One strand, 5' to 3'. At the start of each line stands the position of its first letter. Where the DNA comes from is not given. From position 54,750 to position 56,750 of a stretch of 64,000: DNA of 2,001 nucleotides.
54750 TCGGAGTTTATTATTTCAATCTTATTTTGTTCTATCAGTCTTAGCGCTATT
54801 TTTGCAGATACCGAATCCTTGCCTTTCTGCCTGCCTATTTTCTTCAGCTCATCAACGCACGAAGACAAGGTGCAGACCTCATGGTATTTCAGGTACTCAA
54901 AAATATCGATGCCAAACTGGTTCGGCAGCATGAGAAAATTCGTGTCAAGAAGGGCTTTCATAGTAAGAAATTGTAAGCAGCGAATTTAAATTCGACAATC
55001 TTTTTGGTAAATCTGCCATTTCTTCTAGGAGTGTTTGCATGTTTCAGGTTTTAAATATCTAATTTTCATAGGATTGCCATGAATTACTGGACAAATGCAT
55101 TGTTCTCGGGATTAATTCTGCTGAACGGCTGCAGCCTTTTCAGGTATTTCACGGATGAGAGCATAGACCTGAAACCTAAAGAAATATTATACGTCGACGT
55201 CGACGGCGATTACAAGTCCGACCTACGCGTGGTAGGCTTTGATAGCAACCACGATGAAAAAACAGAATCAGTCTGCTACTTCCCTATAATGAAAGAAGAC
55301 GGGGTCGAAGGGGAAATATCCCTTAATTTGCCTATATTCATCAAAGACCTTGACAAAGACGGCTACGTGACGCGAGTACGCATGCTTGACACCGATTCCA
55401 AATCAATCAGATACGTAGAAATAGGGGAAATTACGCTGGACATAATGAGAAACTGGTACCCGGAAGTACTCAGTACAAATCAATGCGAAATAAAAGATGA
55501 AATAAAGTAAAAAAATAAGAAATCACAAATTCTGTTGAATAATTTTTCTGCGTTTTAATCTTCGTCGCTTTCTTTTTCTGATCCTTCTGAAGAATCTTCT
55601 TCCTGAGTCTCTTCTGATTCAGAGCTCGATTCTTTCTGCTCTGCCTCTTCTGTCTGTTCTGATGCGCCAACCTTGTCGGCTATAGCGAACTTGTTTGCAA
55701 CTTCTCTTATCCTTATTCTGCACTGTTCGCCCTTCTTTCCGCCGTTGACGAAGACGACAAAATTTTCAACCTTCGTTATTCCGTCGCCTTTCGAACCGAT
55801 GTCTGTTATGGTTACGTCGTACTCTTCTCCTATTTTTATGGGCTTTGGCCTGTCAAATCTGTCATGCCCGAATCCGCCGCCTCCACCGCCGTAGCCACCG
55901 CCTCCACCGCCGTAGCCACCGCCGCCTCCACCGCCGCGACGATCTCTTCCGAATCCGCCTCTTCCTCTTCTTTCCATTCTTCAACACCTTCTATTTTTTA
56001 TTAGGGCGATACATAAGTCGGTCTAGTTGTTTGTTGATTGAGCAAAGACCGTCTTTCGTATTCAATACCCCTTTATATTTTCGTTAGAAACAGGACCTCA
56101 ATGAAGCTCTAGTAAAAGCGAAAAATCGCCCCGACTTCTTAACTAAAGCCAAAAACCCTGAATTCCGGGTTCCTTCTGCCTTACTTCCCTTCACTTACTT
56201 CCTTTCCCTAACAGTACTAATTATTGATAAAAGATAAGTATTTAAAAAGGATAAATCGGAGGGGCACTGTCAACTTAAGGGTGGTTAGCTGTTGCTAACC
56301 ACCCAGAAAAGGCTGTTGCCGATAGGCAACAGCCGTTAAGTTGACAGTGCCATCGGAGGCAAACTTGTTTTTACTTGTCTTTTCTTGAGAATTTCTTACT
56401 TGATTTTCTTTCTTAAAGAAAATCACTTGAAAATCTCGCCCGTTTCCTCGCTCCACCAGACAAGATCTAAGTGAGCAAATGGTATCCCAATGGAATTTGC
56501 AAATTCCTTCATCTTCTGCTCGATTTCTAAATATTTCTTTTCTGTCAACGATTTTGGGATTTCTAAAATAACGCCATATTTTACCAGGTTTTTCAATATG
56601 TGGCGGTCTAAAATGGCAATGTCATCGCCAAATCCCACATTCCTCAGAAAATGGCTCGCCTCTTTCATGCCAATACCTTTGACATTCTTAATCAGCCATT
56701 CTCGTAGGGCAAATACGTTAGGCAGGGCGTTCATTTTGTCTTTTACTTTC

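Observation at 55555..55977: TRAM-domain protein with a eukaryote-like RGG/GGY low-complexity N-terminus and acidic tail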

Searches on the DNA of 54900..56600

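Call 32: search_rna_families(source=window, start=54900, end=56600, threshold=evalue, max_evalue=1)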
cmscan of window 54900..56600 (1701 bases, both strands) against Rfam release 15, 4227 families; matches with E-value up to 1: 2.
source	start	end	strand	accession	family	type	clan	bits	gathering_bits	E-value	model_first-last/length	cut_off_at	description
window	55487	55609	+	RF01577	RNase_P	Gene; ribozyme;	CL00002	23.2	100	0.44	47-170/626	no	Plasmodium RNase_P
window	55570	55629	+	RF01200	SNORD125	Gene; snRNA; snoRNA; CD-box;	CL00067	20.4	56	0.81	1-97/97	no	Small nucleolar RNA SNORD125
